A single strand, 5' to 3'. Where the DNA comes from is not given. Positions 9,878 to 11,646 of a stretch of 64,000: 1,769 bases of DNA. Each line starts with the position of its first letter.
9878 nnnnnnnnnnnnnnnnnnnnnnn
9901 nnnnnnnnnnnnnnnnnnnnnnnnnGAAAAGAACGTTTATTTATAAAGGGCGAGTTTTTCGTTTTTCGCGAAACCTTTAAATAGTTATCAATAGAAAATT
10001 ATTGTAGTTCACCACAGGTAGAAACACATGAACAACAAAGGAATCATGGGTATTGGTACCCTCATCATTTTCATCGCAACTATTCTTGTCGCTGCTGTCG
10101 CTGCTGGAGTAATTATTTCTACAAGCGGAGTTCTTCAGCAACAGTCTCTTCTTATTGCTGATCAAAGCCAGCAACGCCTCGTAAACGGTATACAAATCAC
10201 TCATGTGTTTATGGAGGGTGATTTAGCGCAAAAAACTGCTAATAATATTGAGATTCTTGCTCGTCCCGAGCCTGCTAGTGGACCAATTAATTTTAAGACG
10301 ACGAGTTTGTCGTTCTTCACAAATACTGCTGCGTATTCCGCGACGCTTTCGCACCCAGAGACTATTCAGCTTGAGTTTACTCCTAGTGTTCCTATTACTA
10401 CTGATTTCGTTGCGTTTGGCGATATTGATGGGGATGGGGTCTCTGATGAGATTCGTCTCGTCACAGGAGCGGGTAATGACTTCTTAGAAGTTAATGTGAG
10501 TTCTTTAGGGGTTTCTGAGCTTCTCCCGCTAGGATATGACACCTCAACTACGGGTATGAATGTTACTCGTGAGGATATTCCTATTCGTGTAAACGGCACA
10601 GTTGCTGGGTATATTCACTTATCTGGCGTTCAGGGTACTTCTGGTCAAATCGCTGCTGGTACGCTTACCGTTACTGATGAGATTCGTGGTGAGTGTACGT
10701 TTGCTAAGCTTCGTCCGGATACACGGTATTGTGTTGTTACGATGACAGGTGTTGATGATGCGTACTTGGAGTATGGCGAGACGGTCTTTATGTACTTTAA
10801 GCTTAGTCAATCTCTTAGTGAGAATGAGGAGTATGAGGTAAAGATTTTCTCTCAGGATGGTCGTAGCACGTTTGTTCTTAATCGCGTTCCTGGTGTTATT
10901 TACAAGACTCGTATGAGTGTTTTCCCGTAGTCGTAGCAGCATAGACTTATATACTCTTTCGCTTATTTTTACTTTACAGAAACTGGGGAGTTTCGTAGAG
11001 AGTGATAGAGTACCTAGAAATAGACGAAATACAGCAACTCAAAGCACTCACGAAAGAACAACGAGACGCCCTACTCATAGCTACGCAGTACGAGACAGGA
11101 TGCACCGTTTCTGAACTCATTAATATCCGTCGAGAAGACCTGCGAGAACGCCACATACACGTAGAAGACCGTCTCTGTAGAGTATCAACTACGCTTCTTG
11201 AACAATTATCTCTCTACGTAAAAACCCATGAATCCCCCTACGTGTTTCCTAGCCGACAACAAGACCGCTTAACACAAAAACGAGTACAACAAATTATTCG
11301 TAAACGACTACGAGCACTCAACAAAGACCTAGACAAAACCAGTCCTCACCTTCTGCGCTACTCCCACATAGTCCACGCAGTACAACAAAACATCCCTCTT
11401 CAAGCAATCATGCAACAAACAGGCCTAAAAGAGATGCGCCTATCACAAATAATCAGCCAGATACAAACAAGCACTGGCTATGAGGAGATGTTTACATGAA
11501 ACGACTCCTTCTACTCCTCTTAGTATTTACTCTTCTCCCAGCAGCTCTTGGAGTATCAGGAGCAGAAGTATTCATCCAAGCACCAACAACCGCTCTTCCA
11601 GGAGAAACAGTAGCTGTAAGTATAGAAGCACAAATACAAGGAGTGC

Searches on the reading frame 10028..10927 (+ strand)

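Call 23: search_protein_families(library=pfam, proteins=[window:10028-10927:+], max_evalue=0.001)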
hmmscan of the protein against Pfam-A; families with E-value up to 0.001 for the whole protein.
window:10028-10927:+ (300 aa): 1 family
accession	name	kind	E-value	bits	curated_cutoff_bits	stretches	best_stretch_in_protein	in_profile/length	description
PF01917.21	Arch_flagellin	-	8.5e-21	75.4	29.5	1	5-281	1-158/162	Archaebacterial flagellin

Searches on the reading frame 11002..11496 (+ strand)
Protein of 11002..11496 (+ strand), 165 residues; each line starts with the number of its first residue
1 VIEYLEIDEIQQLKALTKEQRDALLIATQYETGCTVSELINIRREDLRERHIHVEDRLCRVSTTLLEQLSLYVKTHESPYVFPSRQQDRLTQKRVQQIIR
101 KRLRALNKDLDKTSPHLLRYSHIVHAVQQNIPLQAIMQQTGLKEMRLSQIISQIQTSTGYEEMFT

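Call 23: search_protein_families(library=pfam, proteins=[window:11002-11496:+], max_evalue=0.001)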
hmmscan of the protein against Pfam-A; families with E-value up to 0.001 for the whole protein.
window:11002-11496:+ (165 aa): 1 family
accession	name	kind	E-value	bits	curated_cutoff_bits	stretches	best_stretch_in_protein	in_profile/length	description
PF00589.27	Phage_integrase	-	6.5e-13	49.3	27.1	1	4-144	2-158/172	Phage integrase family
